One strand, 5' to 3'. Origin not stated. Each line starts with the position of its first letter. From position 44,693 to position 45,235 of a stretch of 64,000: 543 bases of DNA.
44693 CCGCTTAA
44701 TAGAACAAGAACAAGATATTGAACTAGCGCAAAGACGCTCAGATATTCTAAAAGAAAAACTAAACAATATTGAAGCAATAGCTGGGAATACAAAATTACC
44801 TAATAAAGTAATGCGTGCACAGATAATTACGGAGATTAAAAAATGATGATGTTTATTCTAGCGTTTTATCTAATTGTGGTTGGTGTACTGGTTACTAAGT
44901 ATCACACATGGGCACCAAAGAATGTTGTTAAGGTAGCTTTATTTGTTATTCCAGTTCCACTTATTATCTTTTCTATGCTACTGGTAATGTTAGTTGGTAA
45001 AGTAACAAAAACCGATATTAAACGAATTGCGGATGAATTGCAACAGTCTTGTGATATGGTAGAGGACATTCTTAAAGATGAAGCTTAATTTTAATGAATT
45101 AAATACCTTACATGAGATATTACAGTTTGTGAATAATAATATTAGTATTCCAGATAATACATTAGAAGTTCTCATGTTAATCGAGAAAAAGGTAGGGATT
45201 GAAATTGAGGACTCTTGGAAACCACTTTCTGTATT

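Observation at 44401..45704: Run of at least six consecutive small membrane-protein genes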

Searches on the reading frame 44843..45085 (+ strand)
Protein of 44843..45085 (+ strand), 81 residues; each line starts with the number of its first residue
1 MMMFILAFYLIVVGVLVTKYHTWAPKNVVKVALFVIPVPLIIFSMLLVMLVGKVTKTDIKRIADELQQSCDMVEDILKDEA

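Call 8: search_protein_families(library=phrogs, proteins=[window:44843-45085:+], max_evalue=0.01)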
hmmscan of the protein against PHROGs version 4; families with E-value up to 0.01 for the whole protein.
window:44843-45085:+ (81 aa): 1 family
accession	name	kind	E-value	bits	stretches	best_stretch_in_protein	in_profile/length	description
phrog_4804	-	unknown function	1.9e-45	153.7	1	1-81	1-81/81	-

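Call 9: search_protein_families(library=pfam, proteins=[window:44843-45085:+], max_evalue=1)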
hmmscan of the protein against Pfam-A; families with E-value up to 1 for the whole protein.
window:44843-45085:+ (81 aa): 8 families
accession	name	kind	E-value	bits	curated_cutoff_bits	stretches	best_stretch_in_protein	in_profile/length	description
PF24226.1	DUF7442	-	1.4e-41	140.7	23.8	1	3-81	1-79/79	Phage membrane protein Family of unknown function (DUF7442)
PF18916.5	Lycopene_cyc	-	0.038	15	27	1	2-52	35-86/92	Lycopene cyclase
PF06749.17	DUF1218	-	0.13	13.2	25.3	0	2-42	44-91/95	Protein of unknown function (DUF1218)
PF14171.11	SpoIISA_toxin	-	0.13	12.3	27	1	9-71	45-108/243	Toxin SpoIISA, type II toxin-antitoxin system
PF19337.4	BAMBI_C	-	0.15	12.3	27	1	16-70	13-69/138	BMP and activin membrane-bound inhibitor homolog C-terminus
PF08718.16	GLTP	-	0.31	11.7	25.6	1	18-37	117-136/147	Glycolipid transfer protein (GLTP)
PF15102.11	TMEM154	-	0.58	10.4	30.3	0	34-67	65-98/153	TMEM154 protein family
PF09682.15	Phage_holin_6_1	-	0.75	10.7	24.9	1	29-80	6-58/101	Bacteriophage holin of superfamily 6 (Holin_LLH)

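Call 17: search_dna_similar(query=window:44843-45085:+, collection=phages, mode=protein, rows=spread, max_rows=40, max_evalue=0.001)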
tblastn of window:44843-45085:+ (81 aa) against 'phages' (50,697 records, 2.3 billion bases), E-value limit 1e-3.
Records with a match: 438; places in all: 442; records where one place covers at least 80% of the query: 437.
Best place of each record, by identity: >=99% 5; 95-99% 102; 90-95% 95; 80-90% 13; 60-80% 222; <60% 1.
By first word of the organism name: Salmonella 269; Escherichia 129; Phage 12; Bacteriophage 10; Shigella 4; Citrobacter 3; Klebsiella 3; Listeria 3; Yersinia 2; Escherchia 1; and 2 more.
By host as written in the record: - 57; Escherichia coli 41; Salmonella enterica subsp. enterica serovar Enteritidis PT1 39; Salmonella sp. 24; Salmonella enterica 23; Salmonella enterica subsp. enterica serovar Enteritidis 21; Salmonella enterica subsp. enterica 19; Salmonella enterica subsp. enterica serovar Typhimurium 17; and 91 more.
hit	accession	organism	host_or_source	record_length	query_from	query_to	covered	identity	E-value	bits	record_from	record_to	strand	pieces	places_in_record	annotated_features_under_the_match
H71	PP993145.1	Escherichia phage phiP4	Escherichia coli EX3-6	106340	1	81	100%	100.0%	4e-46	161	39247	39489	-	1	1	hypothetical protein (x2) | tail sheath monomer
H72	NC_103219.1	Salmonella phage vB_SalS_ABTNLsp4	Salmonella enterica CVCC 503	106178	1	81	100%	98.8%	2e-45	160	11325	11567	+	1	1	hypothetical protein (x3)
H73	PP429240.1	Salmonella phage vB_Si_CECAV_FGS029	Salmonella enterica subsp. enterica ...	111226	1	81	100%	98.8%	2e-45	160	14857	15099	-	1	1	hypothetical protein (x3)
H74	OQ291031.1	Salmonella phage Kenya-K18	Salmonella enterica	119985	1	81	100%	97.5%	3e-45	159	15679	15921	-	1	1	hypothetical protein (x3)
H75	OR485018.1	Salmonella phage STP-SP2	Salmonella enterica subsp. enterica ...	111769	1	81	100%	97.5%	6e-45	158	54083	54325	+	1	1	hypothetical protein (x3)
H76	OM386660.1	Escherichia phage vB_EcoS_ESCO40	Escherichia coli DH5a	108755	1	81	100%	96.3%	7e-45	158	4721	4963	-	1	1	putative membrane protein | hypothetical protein | membrane protein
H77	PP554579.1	Salmonella phage PMBT29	Salmonella enterica subsp. enterica ...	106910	1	81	100%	96.3%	2e-44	157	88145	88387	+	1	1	hypothetical protein (x3)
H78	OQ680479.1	Salmonella phage phB7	Salmonella enterica subsp. enterica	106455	1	81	100%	95.1%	9e-45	157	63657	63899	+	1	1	hypothetical protein (x3)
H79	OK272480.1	Escherichia phage JLBYU40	Escherichia coli K-12 MG1655 del ...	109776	1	81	100%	95.1%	3e-44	156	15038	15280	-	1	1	putative membrane protein | hypothetical protein | putative tail sheath monomer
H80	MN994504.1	Phage NBSal005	-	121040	1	81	100%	95.1%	8e-44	155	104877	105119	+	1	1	hypothetical protein (x3)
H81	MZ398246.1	Escherichia phage IME178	Escherichia coli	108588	1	81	100%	93.8%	4e-44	155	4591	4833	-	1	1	hypothetical protein (x3)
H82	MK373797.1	Escherichia phage vB_EcoS_HASG4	Escherichia coli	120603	1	81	100%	93.8%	2e-43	154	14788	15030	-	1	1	hypothetical protein (x3)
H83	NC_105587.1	Escherichia phage EC100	Escherichia coli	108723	1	81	100%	92.6%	8e-44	155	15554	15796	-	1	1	hypothetical protein (x3)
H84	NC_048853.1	Phage NBEco001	-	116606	1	81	100%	92.6%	2e-43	154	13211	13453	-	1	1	hypothetical protein (x3)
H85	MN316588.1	Escherichia phage VEc33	Escherichia coli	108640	2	81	99%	93.8%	2e-42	150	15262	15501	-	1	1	hypothetical protein (x3)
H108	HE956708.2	Yersinia phage phiR2-01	Yersinia enterocolitica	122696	1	81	100%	69.1%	2e-26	105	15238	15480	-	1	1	g021: hypothetical protein | g020: hypothetical protein | g021: ribosome_binding_site | g022: hypothetical protein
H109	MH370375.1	Salmonella phage S124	Salmonella enterica serotype Derby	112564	1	81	100%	65.4%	2e-30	117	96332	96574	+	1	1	hypothetical protein (x3)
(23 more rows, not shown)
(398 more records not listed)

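Call 21: get_annotated_region(hit=H108, flank=2200)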
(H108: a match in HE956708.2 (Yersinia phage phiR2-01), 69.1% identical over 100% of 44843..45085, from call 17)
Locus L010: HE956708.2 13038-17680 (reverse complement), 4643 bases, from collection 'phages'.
description: Yersinia phage phiR201 complete genome.
organism: Yersinia phage phiR2-01 (NCBI taxid 1206557)
taxonomy: Viruses; Duplodnaviria; Heunggongvirae; Uroviricota; Caudoviricetes; Demerecviridae; Markadamsvirinae; Epseptimavirus; Epseptimavirus R201
host: Yersinia enterocolitica; source: -; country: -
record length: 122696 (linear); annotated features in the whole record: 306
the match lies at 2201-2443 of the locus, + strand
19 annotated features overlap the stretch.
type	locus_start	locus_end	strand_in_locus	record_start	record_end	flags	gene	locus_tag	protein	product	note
CDS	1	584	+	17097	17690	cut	g026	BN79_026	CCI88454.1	putative serine/threonine protein phosphatase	-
regulatory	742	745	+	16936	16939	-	-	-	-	ribosome_binding_site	-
CDS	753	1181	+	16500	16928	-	g025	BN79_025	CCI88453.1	hypothetical protein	-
regulatory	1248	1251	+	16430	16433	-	-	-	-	ribosome_binding_site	-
CDS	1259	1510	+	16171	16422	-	g024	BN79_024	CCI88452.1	hypothetical protein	-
CDS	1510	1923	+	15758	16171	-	g023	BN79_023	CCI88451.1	hypothetical protein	-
regulatory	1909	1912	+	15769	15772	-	g023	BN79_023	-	ribosome_binding_site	-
CDS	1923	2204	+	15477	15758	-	g022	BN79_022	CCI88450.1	hypothetical protein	-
CDS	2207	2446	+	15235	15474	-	g021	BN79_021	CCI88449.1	hypothetical protein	-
regulatory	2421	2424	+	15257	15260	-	g021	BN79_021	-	ribosome_binding_site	-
CDS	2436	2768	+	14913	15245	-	g020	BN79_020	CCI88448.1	hypothetical protein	-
regulatory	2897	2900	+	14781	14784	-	-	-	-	ribosome_binding_site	-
CDS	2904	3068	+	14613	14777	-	g019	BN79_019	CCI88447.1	hypothetical protein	-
CDS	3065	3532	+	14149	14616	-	g018.1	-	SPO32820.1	phage protein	-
regulatory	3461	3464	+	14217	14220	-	g018.1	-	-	ribosome_binding_site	-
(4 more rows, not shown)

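Call 22: get_annotated_region(hit=H109, flank=2200)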
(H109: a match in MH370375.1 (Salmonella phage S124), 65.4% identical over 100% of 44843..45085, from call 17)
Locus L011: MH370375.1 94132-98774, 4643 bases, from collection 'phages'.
description: Salmonella phage S124, complete genome.
organism: Salmonella phage S124 (NCBI taxid 2231351)
taxonomy: Viruses; Duplodnaviria; Heunggongvirae; Uroviricota; Caudoviricetes; Demerecviridae; Markadamsvirinae; Epseptimavirus; Epseptimavirus S124
host: Salmonella enterica serotype Derby; source: -; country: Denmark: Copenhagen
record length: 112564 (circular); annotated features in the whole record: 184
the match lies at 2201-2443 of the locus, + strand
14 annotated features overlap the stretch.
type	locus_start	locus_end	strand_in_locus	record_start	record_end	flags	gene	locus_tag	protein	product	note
CDS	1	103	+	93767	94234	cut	-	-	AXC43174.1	hypothetical protein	label: orf126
CDS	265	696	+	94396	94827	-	-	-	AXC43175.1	hypothetical protein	T5 3C-like protein; label: orf127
CDS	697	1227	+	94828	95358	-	-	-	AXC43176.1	homing endonuclease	label: orf128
CDS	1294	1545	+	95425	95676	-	-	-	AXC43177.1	hypothetical protein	T5 2C-like protein; label: orf129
CDS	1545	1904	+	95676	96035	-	-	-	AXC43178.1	hypothetical protein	label: orf130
CDS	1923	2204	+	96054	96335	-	-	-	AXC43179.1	hypothetical protein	label: orf131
CDS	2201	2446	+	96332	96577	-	-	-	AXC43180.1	hypothetical protein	label: orf132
CDS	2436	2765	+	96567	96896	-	-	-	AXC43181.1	hypothetical protein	label: orf133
CDS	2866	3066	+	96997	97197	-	-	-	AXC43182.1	hypothetical protein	label: orf134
CDS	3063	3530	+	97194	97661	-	-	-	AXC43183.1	hypothetical protein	label: orf135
CDS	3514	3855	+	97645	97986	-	-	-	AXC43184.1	hypothetical protein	label: orf136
CDS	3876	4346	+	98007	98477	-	-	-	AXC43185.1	hypothetical protein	label: orf137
CDS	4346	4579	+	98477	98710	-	-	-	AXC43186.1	hypothetical protein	label: orf138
CDS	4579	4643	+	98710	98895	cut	-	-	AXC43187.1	hypothetical protein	label: orf139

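Call 33: search_protein_families(library=padloc, proteins=[window:44843-45085:+], max_evalue=1)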
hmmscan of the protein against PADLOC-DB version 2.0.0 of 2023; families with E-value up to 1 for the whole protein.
window:44843-45085:+ (81 aa): 1 family
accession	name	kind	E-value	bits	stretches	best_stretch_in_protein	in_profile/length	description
PDLC03819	RTasSLATT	-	0.0087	13.8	1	2-72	34-102/176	DRT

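Call 34: search_protein_families(library=ncbifam, proteins=[window:44843-45085:+], max_evalue=1)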
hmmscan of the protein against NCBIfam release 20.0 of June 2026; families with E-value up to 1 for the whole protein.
window:44843-45085:+ (81 aa): 4 families
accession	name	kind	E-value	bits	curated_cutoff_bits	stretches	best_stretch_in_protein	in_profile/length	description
NF046000.1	MAG1210_fam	subfamily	0.029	13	275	1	5-76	67-141/550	MAG1210 family protein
NF047440.1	LA3751_2_3_fam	subfamily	0.03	13.2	200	1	4-65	341-399/460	LA_3751/LA_3752 family putative glycosyltransferase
TIGR00792.1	gph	subfamily_domain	0.045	12.4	231.35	1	4-68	372-436/437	glycoside-pentoside-hexuronide (GPH):cation symporter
NF033631.1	SLATT_5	subfamily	0.055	13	60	1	2-73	29-100/180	SLATT domain-containing protein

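Call 41: search_protein_families(library=padloc, alignment_id=A1, max_evalue=1)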
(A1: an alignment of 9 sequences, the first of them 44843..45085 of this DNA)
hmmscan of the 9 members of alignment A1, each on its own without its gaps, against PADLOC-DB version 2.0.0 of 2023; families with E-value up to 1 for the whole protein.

A. member 1, window:44843-45085:+ (81 aa): 1 family
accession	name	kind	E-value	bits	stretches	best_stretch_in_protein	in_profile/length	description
PDLC03819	RTasSLATT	-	0.0087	13.8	1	2-72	34-102/176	DRT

B. families by the number of members that match (of 9 scanned): 3 families
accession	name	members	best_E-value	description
PDLC03819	RTasSLATT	6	0.0072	DRT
PDLC00719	Effector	4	0.018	4TM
PDLC04327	PDC-M02B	1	0.013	-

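Call 42: search_protein_families(library=pfam, alignment_id=A1, max_evalue=5)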
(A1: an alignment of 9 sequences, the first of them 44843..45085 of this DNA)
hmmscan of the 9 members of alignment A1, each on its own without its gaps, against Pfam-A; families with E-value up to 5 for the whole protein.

A. member 1, window:44843-45085:+ (81 aa): 8 families
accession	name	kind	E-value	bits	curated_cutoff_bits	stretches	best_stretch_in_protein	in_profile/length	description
PF24226.1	DUF7442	-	1.4e-41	140.7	23.8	1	3-81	1-79/79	Phage membrane protein Family of unknown function (DUF7442)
PF18916.5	Lycopene_cyc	-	0.038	15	27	1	2-52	35-86/92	Lycopene cyclase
PF06749.17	DUF1218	-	0.13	13.2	25.3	1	2-42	44-91/95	Protein of unknown function (DUF1218)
PF14171.11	SpoIISA_toxin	-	0.13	12.3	27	1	9-71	45-108/243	Toxin SpoIISA, type II toxin-antitoxin system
PF19337.4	BAMBI_C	-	0.15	12.3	27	1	16-70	13-69/138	BMP and activin membrane-bound inhibitor homolog C-terminus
PF08718.16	GLTP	-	0.31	11.7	25.6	1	18-37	117-136/147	Glycolipid transfer protein (GLTP)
PF15102.11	TMEM154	-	0.58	10.4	30.3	0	34-67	65-98/153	TMEM154 protein family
PF09682.15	Phage_holin_6_1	-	0.75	10.7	24.9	1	29-80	6-58/101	Bacteriophage holin of superfamily 6 (Holin_LLH)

B. families by the number of members that match (of 9 scanned): 19 families
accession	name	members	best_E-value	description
PF24226.1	DUF7442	9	7.2e-43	Phage membrane protein Family of unknown function (DUF7442)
PF06749.17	DUF1218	5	0.13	Protein of unknown function (DUF1218)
PF15102.11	TMEM154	5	0.32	TMEM154 protein family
PF08718.16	GLTP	4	0.038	Glycolipid transfer protein (GLTP)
PF19337.4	BAMBI_C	3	0.08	BMP and activin membrane-bound inhibitor homolog C-terminus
PF14171.11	SpoIISA_toxin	3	0.1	Toxin SpoIISA, type II toxin-antitoxin system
PF09682.15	Phage_holin_6_1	3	0.43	Bacteriophage holin of superfamily 6 (Holin_LLH)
PF11084.13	DUF2621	2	0.0089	Protein of unknown function (DUF2621)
PF18916.5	Lycopene_cyc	2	0.038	Lycopene cyclase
PF08683.16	CAMSAP_CKK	1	0.018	Microtubule-binding calmodulin-regulated spectrin-associated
PF04928.22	PAP_central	1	0.06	Poly(A) polymerase central domain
PF20990.2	DUF2207_C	1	0.091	Predicted membrane protein (DUF2207) C-terminal domain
PF14126.11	DUF4293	1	0.095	Domain of unknown function (DUF4293)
PF07106.19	TBPIP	1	0.11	TBPIP/Hop2 winged helix domain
PF24717.1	DUF7672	1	0.11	Family of unknown function (DUF7672)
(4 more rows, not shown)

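Call 68: find_homologous_proteins(query=window:44843-45085:+, max_evalue=0.01)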
Query window:44843-45085:+ (81 aa): 32 proteins with E <= 0.01 among 34 candidates.
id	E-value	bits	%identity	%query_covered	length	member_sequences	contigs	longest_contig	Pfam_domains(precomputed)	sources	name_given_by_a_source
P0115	4.5e-42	159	96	100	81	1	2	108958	PF24226.2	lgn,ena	-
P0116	8.9e-42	158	98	100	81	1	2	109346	PF24226.2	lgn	-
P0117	1.3e-41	157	98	100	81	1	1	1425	PF24226.2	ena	-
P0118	6.5e-41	155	91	100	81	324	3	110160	PF24226.2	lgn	-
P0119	2.6e-40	153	95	100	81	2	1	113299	PF24226.2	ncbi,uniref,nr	ncbi:hypothetical protein SSP1_037 [Shigella phage SSP1]|uniref:Phage protein n=1 Tax=Shigella phage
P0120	4.6e-40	152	94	99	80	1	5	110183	PF24226.2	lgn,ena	-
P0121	8.8e-40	151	93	100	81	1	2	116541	PF24226.2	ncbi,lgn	ncbi:hypothetical protein SIA3lw_00162 [Salmonella phage vB_SalS-SIA3lw]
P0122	1.8e-39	150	94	98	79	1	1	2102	PF24226.2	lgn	-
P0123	2.5e-39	150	90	99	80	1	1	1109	PF24226.2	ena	-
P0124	3.2e-39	150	89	100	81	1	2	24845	PF24226.2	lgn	-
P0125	6.2e-39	149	90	99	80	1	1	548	PF24226.2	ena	-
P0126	1.0e-38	148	88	100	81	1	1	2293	PF24226.2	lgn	-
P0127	1.1e-38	148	90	99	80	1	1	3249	PF24226.2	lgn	-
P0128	3.2e-38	146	90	99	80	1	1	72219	PF24226.2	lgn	-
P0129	6.6e-38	145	92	98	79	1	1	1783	PF24226.2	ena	-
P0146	4.0e-8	51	70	53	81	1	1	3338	PF24226.2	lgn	-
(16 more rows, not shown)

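Call 70: find_encoding_contigs(protein=P0146, flank=3000, max_places=3)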
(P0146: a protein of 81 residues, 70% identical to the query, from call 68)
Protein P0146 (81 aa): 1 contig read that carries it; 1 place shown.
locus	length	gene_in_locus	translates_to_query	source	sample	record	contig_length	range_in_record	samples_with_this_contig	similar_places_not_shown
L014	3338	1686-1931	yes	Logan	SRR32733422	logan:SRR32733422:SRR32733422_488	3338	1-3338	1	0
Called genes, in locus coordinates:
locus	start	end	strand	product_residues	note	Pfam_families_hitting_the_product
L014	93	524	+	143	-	PF22885:DUF7020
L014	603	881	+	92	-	PF23804:DUF7179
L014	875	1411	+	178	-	PF13392:HNH_3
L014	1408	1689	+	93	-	-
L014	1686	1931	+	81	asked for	PF24226:DUF7442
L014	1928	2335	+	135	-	-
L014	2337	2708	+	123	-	-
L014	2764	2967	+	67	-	-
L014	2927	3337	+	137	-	?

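Call 77: search_protein_representatives(alignment_id=A5)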
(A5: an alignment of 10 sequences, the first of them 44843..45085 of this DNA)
Query: 10 sequences, 81 profile positions. Proteins with E-value up to 0.001 (for the whole library): 2; up to 1e-10: 1; up to 1e-30: 0. The best 2 are listed.
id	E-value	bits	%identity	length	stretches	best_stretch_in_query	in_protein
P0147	9.3e-22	92.9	-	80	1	2-80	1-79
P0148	7.9e-04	35.4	-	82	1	1-80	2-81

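Call 80: search_protein_families(library=pfam, proteins=[L010:1510-1920:+, L011:1545-1901:+], max_evalue=0.5)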
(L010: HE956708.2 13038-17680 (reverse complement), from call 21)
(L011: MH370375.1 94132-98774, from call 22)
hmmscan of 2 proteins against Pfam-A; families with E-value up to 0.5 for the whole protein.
L010:1510-1920:+ (137 aa): 2 families
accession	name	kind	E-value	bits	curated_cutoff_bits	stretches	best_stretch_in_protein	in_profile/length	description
PF20139.4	DUF6529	-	0.035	14.2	23.3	1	3-27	82-106/171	Family of unknown function (DUF6529)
PF21867.1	vRNAP_dom_2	-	0.078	13.7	27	1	87-107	10-30/117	Virion DNA-directed RNA polymerase domain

L011:1545-1901:+ (119 aa): 0 families
